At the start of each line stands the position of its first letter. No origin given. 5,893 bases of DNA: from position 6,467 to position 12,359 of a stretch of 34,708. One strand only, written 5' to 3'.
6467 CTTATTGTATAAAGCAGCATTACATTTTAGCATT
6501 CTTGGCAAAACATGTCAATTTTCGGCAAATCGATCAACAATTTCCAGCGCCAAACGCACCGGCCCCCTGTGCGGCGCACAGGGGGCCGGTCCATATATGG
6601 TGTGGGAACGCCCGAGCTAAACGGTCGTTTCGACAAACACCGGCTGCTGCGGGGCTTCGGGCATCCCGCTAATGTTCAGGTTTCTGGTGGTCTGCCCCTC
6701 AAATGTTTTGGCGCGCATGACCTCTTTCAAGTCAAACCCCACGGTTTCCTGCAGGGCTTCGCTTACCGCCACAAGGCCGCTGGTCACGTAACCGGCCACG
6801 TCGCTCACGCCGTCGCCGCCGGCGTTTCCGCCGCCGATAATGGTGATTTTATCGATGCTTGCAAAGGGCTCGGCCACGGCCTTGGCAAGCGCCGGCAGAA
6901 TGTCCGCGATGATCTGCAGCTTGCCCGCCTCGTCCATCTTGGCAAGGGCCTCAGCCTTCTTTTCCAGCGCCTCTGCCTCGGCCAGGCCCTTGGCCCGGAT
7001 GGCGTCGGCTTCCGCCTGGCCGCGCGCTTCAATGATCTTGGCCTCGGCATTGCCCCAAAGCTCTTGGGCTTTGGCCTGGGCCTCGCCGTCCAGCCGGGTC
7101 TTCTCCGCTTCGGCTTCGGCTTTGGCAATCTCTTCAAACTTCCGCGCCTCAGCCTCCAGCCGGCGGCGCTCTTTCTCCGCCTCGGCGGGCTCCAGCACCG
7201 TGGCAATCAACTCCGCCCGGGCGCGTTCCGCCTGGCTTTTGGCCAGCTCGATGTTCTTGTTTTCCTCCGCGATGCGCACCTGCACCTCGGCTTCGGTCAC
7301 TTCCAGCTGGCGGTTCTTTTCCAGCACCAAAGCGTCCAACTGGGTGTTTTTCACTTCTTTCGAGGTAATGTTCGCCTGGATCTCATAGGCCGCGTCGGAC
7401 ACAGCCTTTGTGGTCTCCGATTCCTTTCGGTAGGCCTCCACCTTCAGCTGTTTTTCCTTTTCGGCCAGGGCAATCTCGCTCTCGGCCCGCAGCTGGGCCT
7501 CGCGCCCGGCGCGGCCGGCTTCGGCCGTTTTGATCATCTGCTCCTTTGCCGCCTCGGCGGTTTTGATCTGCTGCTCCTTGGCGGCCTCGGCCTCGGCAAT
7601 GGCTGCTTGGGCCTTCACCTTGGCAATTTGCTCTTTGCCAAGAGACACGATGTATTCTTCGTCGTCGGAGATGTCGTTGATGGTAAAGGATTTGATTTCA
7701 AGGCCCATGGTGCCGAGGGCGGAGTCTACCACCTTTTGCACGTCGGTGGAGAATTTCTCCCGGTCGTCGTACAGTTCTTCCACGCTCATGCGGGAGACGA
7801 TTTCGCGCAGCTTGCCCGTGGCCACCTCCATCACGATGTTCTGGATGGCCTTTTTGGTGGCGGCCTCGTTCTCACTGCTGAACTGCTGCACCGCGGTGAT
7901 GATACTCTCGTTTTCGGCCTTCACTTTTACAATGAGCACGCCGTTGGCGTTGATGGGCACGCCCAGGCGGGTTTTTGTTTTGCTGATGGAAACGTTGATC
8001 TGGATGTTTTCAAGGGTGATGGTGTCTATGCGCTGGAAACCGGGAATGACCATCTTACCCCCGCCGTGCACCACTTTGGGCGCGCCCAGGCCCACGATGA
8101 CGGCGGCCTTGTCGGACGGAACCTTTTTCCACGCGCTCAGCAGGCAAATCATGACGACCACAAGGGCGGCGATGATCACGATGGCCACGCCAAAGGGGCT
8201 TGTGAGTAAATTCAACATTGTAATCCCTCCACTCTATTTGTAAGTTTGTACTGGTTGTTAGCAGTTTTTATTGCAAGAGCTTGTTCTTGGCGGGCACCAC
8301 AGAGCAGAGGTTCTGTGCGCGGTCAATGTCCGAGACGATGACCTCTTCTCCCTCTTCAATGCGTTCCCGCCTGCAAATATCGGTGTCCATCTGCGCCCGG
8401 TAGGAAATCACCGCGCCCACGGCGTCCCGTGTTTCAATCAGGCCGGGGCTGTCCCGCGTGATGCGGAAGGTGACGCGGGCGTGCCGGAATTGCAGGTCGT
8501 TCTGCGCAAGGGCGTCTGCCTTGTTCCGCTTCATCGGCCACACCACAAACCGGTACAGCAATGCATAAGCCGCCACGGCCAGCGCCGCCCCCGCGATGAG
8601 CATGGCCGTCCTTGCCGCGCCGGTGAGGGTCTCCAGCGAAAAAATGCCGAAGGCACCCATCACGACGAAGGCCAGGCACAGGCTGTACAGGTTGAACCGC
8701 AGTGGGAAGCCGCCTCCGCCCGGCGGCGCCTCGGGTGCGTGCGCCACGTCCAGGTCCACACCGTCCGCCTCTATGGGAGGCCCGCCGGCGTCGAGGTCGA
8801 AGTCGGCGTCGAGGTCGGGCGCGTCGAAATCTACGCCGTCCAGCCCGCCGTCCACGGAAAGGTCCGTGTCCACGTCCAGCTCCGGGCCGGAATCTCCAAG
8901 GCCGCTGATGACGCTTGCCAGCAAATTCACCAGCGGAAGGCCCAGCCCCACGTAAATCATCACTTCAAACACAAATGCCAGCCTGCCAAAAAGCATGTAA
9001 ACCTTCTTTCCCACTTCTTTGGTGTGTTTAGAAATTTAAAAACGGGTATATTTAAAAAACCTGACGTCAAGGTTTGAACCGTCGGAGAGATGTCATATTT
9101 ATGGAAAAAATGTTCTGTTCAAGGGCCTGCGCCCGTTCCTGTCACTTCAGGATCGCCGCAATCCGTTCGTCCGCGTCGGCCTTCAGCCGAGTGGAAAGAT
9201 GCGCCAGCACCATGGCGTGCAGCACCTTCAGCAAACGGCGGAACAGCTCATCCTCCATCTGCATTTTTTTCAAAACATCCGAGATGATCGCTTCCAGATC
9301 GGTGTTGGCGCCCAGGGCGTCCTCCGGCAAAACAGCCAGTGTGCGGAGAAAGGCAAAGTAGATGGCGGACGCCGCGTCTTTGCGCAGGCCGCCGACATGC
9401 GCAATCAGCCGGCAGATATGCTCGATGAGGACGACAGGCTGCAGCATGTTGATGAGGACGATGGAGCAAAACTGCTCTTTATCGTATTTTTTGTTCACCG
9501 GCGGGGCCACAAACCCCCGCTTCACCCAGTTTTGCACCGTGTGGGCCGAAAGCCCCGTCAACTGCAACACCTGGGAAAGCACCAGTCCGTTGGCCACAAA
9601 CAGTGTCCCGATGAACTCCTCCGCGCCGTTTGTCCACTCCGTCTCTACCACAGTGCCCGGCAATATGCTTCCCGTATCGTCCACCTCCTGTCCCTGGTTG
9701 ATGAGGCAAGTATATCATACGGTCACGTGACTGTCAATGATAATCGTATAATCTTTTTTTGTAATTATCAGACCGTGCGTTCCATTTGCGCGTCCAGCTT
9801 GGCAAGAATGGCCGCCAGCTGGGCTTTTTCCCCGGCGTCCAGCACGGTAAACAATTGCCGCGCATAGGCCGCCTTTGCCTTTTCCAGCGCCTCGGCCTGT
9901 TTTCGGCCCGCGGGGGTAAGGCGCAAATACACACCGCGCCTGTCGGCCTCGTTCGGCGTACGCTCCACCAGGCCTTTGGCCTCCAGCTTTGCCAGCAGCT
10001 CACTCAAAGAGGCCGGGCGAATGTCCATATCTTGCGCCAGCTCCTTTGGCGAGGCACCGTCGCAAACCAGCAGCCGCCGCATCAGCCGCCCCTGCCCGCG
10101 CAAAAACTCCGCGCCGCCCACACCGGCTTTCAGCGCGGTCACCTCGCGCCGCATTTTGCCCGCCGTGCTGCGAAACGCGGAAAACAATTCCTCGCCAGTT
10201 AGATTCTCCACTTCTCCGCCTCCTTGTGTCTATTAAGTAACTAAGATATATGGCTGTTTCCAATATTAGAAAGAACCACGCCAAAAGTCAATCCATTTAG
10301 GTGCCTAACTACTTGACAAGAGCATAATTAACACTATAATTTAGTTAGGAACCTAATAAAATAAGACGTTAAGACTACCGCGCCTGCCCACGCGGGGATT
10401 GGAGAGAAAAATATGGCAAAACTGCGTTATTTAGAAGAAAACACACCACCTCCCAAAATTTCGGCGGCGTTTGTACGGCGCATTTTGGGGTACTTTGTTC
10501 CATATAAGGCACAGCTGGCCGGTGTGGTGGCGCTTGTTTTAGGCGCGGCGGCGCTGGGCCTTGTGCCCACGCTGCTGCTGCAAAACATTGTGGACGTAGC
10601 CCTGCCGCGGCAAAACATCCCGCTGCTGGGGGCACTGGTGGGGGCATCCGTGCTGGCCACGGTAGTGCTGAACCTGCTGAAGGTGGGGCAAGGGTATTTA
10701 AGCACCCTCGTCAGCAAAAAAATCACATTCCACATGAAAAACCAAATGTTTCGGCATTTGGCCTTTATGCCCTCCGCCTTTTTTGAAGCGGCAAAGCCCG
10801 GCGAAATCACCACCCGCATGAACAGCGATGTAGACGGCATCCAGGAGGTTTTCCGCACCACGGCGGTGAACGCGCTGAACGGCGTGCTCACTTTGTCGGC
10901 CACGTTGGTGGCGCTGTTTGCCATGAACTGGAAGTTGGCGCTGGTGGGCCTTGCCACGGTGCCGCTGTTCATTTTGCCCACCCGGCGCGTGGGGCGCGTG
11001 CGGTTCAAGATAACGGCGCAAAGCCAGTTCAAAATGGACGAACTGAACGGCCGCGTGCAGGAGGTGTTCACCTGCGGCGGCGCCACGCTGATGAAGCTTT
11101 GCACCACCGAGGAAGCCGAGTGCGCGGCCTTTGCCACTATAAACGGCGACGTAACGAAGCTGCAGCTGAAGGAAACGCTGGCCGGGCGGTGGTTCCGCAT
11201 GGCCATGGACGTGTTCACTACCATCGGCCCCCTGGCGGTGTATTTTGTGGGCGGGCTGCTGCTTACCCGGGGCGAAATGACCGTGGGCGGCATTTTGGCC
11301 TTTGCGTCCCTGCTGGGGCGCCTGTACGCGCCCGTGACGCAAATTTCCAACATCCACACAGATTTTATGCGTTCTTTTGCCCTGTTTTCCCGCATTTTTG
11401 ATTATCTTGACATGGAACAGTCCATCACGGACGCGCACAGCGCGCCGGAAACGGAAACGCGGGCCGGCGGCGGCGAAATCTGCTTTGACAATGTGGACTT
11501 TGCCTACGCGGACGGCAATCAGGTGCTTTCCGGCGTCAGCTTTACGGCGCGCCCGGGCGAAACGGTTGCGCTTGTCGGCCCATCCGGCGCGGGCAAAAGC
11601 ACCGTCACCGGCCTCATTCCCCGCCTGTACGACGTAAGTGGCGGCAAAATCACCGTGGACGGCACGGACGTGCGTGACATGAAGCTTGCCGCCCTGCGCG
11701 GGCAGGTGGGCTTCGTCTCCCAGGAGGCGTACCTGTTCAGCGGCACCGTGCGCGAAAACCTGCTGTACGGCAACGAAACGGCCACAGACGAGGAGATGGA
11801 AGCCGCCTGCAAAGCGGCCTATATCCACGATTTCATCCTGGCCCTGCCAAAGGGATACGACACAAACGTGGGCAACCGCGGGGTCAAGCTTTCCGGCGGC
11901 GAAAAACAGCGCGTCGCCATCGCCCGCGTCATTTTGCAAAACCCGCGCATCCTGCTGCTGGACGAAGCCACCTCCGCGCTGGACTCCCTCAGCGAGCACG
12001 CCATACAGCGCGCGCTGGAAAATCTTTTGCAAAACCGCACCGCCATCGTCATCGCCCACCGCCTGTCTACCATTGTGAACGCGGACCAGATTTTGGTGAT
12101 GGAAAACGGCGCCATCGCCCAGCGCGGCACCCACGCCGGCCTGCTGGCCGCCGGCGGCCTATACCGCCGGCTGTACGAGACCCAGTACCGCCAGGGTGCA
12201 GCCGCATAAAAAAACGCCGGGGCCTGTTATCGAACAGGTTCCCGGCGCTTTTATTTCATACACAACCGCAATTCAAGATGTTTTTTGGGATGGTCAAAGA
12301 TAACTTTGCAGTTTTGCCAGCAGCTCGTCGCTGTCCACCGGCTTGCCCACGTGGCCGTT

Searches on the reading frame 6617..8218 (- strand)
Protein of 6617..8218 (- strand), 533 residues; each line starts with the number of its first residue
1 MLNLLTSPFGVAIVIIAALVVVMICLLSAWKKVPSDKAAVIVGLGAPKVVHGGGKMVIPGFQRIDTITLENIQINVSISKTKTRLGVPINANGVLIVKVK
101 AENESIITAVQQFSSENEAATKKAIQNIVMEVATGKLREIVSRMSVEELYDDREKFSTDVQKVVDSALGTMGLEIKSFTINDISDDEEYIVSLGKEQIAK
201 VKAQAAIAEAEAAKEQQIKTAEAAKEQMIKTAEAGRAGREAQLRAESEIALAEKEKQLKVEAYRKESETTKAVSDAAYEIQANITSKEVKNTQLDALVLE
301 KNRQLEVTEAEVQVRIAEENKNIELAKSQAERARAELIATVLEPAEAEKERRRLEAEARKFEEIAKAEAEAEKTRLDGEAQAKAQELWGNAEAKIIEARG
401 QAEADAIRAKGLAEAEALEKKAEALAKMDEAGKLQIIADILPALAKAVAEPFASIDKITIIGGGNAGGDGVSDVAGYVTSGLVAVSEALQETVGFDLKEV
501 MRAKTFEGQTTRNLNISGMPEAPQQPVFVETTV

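Call 29: search_protein_families(library=pfam, proteins=[window:6617-8218:-])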
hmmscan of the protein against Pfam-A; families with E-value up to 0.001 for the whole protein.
window:6617-8218:- (533 aa): 2 families
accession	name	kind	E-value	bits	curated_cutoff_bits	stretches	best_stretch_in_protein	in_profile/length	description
PF01145.31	Band_7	-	5.6e-30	105.1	23.6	1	32-213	2-175/176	SPFH domain / Band 7 family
PF15975.10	Flot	-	1.2e-05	25.8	27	1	391-477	2-90/124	Flotillin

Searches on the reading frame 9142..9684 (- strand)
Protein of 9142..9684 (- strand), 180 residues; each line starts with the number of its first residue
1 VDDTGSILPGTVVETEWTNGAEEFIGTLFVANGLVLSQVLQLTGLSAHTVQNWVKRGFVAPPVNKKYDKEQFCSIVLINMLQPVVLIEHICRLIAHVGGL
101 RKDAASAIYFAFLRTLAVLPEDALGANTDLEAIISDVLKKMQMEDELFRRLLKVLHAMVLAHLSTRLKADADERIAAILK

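Call 29: search_protein_families(library=pfam, proteins=[window:9142-9684:-])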
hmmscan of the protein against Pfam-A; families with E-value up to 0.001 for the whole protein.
window:9142-9684:- (180 aa): 2 families
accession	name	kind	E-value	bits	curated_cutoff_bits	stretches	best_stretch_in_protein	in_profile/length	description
PF08876.17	DUF1836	-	1.6e-11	44.6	27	1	43-97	33-87/105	Domain of unknown function (DUF1836)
PF13411.12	MerR_1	-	0.0003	21.3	21.6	1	36-78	3-49/69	MerR HTH family regulatory protein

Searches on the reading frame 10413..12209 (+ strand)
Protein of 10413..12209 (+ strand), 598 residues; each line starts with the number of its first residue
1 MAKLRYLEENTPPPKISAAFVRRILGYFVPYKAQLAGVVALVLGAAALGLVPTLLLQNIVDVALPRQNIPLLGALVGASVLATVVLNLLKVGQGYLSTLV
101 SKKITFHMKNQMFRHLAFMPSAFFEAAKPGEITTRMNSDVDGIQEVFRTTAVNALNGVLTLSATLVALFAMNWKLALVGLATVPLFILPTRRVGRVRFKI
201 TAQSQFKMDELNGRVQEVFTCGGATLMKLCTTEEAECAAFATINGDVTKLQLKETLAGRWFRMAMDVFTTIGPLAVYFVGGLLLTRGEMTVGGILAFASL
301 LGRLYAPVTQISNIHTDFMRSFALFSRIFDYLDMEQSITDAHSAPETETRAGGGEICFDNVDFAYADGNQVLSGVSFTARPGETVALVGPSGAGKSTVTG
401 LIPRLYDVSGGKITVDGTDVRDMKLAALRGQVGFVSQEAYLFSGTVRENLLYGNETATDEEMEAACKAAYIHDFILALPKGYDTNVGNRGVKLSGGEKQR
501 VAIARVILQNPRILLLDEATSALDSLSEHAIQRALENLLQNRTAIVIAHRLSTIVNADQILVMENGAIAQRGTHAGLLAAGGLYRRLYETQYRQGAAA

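Call 29: search_protein_families(library=pfam, proteins=[window:10413-12209:+])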
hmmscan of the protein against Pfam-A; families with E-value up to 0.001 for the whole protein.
window:10413-12209:+ (598 aa): 3 families
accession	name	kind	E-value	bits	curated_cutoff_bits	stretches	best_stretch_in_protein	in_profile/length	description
PF00664.28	ABC_membrane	-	1.1e-36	127.4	28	1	40-306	6-272/274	ABC transporter transmembrane region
PF00005.33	ABC_tran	-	2.3e-33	116.2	25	1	372-521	1-137/137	ABC transporter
PF02463.25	SMC_N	-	9.2e-08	32.2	40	1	412-563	110-211/220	RecF/RecN/SMC N terminal domain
